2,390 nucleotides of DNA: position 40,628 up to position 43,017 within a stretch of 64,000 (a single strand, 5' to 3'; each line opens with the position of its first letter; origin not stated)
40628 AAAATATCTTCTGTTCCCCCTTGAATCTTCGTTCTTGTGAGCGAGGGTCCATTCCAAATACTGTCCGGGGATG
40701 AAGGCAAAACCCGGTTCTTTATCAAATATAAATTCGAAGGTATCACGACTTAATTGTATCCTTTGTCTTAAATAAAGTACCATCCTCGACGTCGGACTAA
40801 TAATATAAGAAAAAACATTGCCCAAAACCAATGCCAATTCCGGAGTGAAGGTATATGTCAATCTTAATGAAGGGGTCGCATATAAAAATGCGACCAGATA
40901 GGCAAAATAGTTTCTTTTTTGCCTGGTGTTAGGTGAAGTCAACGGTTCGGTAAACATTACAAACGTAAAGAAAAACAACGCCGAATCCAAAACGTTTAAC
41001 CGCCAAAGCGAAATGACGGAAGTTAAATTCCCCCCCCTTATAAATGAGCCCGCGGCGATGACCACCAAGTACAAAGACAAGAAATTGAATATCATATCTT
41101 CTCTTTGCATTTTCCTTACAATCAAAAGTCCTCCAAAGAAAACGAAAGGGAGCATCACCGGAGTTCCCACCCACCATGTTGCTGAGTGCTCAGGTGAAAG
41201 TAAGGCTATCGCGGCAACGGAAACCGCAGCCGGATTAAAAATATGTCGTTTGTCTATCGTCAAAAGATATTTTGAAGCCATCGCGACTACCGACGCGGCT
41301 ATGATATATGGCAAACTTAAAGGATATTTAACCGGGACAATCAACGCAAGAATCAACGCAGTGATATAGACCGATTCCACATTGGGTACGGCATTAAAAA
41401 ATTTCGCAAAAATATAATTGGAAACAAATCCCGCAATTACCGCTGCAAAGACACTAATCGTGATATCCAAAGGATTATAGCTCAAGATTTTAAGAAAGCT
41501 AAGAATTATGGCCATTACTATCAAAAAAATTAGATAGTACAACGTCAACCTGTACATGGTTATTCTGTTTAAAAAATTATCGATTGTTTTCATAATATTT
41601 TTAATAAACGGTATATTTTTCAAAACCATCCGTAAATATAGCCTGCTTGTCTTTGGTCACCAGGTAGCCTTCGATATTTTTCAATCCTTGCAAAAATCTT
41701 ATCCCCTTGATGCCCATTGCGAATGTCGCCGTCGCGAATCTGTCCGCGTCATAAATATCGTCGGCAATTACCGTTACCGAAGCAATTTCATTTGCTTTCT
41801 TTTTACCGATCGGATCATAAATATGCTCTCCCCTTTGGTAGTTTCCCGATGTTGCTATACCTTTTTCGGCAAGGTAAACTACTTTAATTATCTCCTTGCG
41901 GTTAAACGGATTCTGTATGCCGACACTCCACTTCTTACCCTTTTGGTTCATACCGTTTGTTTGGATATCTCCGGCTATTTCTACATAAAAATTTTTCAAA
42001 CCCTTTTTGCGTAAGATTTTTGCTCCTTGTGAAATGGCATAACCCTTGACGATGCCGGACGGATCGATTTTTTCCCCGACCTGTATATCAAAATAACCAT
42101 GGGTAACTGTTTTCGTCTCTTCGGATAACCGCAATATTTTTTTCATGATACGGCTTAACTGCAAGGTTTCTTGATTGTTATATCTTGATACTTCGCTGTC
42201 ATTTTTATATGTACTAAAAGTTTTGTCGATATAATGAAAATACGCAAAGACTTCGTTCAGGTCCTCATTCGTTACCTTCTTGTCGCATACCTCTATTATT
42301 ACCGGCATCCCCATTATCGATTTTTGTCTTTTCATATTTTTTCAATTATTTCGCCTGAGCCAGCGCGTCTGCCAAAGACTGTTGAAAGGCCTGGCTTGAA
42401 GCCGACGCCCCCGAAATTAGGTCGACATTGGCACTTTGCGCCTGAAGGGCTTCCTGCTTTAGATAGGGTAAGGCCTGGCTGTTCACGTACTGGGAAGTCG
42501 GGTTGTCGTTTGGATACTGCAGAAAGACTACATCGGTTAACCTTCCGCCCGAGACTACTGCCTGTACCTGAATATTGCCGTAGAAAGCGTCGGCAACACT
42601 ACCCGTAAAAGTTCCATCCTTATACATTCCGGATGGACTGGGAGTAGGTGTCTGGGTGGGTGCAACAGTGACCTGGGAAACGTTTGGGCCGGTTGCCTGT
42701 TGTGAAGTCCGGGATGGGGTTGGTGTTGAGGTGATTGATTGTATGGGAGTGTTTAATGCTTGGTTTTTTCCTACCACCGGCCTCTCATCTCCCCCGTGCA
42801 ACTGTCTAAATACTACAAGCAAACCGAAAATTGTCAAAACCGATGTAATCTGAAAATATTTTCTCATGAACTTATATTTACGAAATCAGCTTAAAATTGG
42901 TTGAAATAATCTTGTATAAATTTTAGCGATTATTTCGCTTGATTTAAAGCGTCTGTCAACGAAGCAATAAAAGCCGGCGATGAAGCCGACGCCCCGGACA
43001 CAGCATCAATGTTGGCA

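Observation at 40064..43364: Minimal Nqr/Rnf-like flavin electron-export operon: two FMN-binding lipoproteins, ApbE, and an RnfD-like::FNR fusion reductase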

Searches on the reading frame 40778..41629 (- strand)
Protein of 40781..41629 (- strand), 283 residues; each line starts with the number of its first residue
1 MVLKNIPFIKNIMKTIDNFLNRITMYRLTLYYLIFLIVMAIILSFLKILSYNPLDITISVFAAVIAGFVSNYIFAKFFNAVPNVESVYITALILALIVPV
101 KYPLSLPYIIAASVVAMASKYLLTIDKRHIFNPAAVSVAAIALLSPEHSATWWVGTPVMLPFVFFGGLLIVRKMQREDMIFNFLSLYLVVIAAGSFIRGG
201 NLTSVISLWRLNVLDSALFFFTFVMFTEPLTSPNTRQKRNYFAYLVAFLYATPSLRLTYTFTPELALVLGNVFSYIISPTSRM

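Call 12: search_solved_structures(query=window:40781-41629:-, max_evalue=10, show_alignments=4)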
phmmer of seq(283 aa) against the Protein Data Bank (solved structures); distinct sequences matched with E-value up to 10: 0.
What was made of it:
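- Tried and rejected: Single-sequence phmmer of the N-domain against PDB found nothing (call 12).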

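Call 20: search_solved_structures(query=A2, max_evalue=1, show_alignments=4)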
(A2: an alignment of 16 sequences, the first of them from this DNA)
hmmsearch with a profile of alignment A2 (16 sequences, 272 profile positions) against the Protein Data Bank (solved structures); distinct sequences matched with E-value up to 1: 3.
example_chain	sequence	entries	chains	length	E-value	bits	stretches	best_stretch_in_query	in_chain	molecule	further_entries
9ud3_B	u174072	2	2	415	0.36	13.9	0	151-250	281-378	Na(+)-translocating NADH-quinone reductase subunit B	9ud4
7xk3_B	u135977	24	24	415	0.41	13.7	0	151-250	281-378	Na(+)-translocating NADH-quinone reductase subunit B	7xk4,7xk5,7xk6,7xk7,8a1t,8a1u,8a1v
9lrr_B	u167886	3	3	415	0.47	13.5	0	151-250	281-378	Na(+)-translocating NADH-quinone reductase subunit B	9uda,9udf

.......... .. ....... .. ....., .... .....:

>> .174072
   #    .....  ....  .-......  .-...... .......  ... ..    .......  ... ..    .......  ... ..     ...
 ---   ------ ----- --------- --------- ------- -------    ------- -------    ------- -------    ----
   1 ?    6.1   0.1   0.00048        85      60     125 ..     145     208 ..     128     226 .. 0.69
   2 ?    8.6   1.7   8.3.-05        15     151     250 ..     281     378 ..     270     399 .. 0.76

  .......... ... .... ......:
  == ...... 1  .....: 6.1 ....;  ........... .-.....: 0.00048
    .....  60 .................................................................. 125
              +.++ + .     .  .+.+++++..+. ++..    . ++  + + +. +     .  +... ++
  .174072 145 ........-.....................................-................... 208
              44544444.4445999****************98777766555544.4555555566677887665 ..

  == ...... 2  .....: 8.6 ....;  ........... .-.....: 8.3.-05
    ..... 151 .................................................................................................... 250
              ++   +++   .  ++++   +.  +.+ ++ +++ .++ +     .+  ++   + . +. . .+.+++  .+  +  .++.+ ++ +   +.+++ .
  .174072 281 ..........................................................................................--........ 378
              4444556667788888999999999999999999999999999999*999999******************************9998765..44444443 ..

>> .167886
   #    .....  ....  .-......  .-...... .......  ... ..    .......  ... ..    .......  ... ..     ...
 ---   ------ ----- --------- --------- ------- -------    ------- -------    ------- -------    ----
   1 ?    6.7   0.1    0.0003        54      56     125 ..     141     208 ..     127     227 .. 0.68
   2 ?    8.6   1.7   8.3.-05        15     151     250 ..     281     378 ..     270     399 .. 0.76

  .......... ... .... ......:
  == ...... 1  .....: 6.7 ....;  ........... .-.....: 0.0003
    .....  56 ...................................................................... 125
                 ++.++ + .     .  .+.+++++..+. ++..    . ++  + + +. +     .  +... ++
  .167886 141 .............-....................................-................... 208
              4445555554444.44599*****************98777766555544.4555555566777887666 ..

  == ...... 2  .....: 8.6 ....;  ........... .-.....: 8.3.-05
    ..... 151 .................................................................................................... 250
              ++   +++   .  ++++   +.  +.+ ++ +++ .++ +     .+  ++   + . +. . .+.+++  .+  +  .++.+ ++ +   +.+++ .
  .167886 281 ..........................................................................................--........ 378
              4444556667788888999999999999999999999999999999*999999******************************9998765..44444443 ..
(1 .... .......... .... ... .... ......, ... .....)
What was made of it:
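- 41225..41245 (-): HIFNPAA (aa 117-123). It aligns with NqrB R199-N-F-L-N203-P-A205. His117 and Asn120 correspond to the riboflavin ligands Asn200 and Asn203. Call 20 alignment.
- The sequence-only match to NqrB is weak (E 0.36, call 20), so the residue-level mapping rests on two concordant profile alignments plus fold similarity.
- Tried and rejected: A 16-sequence profile gave only E about 0.4 to NqrB (call 20).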

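Call 21: search_protein_representatives(protein=window:40781-41593:-)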
Query: 271 residues. Proteins with E-value up to 0.001 (for the whole library): 1534; up to 1e-10: 744; up to 1e-30: 262. The best 150 are listed.
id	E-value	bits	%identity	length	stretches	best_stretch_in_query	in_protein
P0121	2.3e-103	362.0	63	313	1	3-270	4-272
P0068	4.2e-89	315.2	56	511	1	4-270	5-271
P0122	9.5e-76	271.5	51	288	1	1-268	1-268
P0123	6.3e-71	255.7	52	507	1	1-266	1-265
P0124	2.6e-63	230.7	51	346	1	2-270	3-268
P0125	6.5e-60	219.6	44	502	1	5-268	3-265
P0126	2.0e-59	218.0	46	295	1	2-267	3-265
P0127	1.5e-58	215.2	57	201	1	3-185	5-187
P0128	2.8e-58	214.3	46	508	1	1-270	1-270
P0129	4.2e-58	213.7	42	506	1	1-270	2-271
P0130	1.9e-57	211.6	48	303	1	3-270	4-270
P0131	3.7e-57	210.6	45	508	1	1-270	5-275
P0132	6.5e-57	209.8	43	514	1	4-270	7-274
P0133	4.0e-56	207.2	45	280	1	4-269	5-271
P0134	1.1e-54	202.5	43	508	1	3-271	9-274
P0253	2.8e-37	145.5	35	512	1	2-271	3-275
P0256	4.5e-37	144.8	35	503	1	6-268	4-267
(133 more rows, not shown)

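Call 51: predict_structure(alignment_id=A4)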
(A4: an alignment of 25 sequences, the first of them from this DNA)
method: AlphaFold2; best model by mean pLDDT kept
length: 272 residues; sequences in the alignment: 25
mean_pLDDT: 93.1   pTM: 0.89
mean pLDDT of the five models: 93.1, 93.1, 93.1, 93.0, 92.3
residues with pLDDT >= 90: 233; 70-90: 33; 50-70: 2; < 50: 4
segments of 3 or more residues with pLDDT < 50: 269-272
pLDDT, mean of each block of 10 residues (from residue 1): 92 95 98 96 97 98 95 95 92 94 96 85 96 89 95 96 95 97 95 94 94 90 93 97 90 96 75 37
secondary structure, 60 per line:
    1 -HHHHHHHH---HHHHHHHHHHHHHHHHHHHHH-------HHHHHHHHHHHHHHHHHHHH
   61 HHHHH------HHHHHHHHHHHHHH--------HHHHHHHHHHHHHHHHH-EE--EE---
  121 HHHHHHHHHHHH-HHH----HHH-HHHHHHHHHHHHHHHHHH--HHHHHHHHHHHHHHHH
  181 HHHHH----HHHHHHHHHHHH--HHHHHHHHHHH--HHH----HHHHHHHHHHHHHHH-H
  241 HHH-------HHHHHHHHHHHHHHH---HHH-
elements in order: H2-9 H13-33 H41-65 H72-85 H94-110 H121-132 H145-162 H165-185 H190-201 H204-214 H224-238 H240-243 H251-265

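Call 66: find_encoding_contigs(protein=P0253, flank=5000, max_places=2)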
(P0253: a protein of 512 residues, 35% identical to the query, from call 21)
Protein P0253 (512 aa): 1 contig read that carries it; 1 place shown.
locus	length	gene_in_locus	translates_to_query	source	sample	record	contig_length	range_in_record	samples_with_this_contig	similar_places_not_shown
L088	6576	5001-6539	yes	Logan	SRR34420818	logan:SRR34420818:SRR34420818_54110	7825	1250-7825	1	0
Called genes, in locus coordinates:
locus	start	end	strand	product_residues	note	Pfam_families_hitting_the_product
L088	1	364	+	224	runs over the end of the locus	-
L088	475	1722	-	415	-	-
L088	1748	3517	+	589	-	PF09972:DUF2207, PF20990:DUF2207_C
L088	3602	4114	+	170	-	-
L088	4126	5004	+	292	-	PF02424:ApbE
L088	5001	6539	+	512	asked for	PF03116:NQR2_RnfD_RnfE (weak), PF00175:NAD_binding_1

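Call 67: find_encoding_contigs(protein=P0256, flank=5000, max_places=2)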
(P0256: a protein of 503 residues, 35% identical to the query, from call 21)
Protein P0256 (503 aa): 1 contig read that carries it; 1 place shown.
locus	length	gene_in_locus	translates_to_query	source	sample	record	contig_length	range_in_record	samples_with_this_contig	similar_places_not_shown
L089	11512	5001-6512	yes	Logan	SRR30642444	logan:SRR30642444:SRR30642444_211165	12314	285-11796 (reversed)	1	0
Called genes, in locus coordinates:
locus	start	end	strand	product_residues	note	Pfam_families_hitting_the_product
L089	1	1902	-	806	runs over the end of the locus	?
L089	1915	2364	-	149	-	PF22811:Zn_ribbon_NrdR, PF03477:ATP-cone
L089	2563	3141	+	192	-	PF01769:MgtE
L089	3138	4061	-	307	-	PF01544:CorA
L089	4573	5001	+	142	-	PF13473:Cupredoxin_1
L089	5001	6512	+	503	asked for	PF00175:NAD_binding_1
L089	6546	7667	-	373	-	-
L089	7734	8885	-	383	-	PF07995:GSDH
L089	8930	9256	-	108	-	PF03013:Pyr_excise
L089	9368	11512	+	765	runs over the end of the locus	PF13439:Glyco_transf_4 (weak), PF00534:Glycos_transf_1, PF13692:Glyco_trans_1_4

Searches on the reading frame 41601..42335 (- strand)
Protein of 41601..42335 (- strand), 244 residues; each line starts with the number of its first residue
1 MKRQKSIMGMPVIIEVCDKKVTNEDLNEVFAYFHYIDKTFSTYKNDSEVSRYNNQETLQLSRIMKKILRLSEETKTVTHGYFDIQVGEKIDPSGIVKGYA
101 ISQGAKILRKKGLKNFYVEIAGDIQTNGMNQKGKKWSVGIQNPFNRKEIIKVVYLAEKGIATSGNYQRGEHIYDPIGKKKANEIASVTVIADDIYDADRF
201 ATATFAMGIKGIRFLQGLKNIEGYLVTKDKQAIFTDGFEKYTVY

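Call 3: search_protein_families(library=pfam, proteins=[window:41601-42335:-], max_evalue=0.1)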
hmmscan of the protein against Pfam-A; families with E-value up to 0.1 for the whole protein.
window:41601-42335:- (244 aa): 1 family
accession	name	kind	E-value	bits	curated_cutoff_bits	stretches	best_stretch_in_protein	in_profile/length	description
PF02424.20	ApbE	-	1e-44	153.5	25.6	2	89-223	125-264/266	ApbE family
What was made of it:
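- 41601..42335 (-): ApbE-family FAD:protein FMN transferase (244 aa; the gene caller starts it at 42308, giving 235 aa). It has no signal peptide, lipobox or TM segment: the chain begins at the first beta-strand of the ApbE fold (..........). The catalytic-region motifs ATSGNYQ and EHIYDP are conserved. Pfam ApbE 1e-44 (call 3).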

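Call 4: search_protein_families(library=ncbifam, proteins=[window:41601-42335:-], max_evalue=0.1)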
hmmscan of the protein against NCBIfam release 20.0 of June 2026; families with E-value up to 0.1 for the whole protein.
window:41601-42335:- (244 aa): 1 family
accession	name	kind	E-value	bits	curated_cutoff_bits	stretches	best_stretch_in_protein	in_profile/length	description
NF007774.0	PRK10461.1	equivalog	1.3e-26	93.4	498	2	90-232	181-333/351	FAD:protein FMN transferase ApbE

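Call 59: search_solved_structures(query=window:41601-42335:-, max_evalue=0.00001, show_alignments=3)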
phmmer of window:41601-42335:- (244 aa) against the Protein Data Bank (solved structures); distinct sequences matched with E-value up to 0.00001: 13.
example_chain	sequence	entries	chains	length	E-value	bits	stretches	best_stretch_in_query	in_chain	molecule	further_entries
4xgw_A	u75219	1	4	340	5.1e-20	75.3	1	90-232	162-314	FAD:protein FMN transferase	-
2o18_A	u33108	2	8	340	1.8e-19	73.5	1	90-232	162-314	Thiamine biosynthesis lipoprotein apbE | FAD:protein FMN transferase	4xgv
6nxi_A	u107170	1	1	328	2.9e-19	72.8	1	89-211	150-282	FAD:protein FMN transferase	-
3pnd_A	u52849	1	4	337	1.2e-18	70.8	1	90-229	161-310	Thiamine biosynthesis lipoprotein ApbE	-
7esa_A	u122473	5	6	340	2.3e-18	69.9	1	73-239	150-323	FAD:protein FMN transferase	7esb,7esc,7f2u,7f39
4xgx_A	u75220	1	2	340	3.3e-18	69.4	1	90-232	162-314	FAD:protein FMN transferase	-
6nxj_A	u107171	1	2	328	4.5e-18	68.9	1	89-211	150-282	FAD:protein FMN transferase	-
5mgy_H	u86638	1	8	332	2.3e-15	60.1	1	88-236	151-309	FAD:protein FMN transferase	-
1vrm_A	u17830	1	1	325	6.5e-14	55.3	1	85-213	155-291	hypothetical protein TM1553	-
4xdt_A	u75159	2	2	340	1.6e-08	37.7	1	84-232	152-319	FAD:protein FMN transferase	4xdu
4ifu_A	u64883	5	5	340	1.1e-07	34.9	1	84-232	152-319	FAD:protein FMN transferase | Thiamine biosynthesis lipoprotein ApbE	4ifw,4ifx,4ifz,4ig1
7mgt_A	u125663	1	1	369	1.4e-07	34.6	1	84-232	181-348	FAD:protein FMN transferase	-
4xdr_A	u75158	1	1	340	1.5e-06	31.3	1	84-232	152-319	FAD:protein FMN transferase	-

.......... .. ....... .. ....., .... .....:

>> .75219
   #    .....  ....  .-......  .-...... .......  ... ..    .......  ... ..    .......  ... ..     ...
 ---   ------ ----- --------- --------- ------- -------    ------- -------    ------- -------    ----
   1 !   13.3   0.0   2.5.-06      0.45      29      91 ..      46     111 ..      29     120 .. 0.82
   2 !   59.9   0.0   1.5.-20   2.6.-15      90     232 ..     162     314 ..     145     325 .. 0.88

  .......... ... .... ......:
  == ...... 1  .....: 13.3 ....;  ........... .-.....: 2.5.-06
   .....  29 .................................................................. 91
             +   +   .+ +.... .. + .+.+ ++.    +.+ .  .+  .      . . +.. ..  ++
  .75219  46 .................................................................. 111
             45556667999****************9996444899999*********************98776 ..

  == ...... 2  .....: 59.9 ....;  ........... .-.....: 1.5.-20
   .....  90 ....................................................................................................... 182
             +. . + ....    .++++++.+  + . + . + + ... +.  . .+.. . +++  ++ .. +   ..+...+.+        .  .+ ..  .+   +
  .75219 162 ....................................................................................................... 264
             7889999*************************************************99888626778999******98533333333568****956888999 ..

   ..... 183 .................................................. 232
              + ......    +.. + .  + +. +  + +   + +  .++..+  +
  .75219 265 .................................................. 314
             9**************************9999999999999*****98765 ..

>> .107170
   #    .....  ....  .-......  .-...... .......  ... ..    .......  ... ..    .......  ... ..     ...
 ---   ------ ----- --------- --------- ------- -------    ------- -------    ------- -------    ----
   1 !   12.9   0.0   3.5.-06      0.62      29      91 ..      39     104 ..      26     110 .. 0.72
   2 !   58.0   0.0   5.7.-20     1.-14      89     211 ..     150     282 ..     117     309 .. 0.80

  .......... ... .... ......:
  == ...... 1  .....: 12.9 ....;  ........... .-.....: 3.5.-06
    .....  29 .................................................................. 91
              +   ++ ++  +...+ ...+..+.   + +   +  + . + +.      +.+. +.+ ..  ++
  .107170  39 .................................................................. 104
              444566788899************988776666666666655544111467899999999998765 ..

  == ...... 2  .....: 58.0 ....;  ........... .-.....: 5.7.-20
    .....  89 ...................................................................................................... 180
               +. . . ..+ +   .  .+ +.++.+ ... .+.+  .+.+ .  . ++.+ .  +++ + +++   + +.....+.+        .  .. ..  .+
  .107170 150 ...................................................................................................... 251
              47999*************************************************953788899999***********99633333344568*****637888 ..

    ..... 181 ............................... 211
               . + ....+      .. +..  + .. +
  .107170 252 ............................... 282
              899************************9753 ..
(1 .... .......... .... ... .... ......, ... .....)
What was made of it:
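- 41601..42335 (-): Alignment to solved E. coli and V. cholerae ApbE (call 59).
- On ApbE flavin transferase: Alignment to E. coli and V. cholerae ApbE structures conserves TSG-x-Y and H-[IV]-x-DP (call 59).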

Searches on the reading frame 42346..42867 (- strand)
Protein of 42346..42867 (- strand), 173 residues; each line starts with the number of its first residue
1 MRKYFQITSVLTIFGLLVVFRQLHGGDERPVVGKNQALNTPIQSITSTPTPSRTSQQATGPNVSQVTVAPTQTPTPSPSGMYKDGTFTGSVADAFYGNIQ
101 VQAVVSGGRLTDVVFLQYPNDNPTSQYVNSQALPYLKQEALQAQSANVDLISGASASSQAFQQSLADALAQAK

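Call 3: search_protein_families(library=pfam, proteins=[window:42346-42867:-], max_evalue=0.1)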
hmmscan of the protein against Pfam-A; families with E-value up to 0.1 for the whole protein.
window:42346-42867:- (173 aa): 1 family
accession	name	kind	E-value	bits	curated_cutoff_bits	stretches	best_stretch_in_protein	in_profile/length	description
PF04205.19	FMN_bind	-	1.6e-07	32.3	22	1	96-169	3-76/77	FMN-binding domain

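Call 4: search_protein_families(library=ncbifam, proteins=[window:42346-42867:-], max_evalue=0.1)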
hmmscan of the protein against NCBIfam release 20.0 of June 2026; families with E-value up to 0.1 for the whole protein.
window:42346-42867:- (173 aa): 1 family
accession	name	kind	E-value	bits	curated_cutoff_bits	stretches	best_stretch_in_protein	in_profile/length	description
NF041840.1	rnfG_Methano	equivalog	0.081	12.5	230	0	136-169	148-181/189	Rnf electron transport complex subunit RnfG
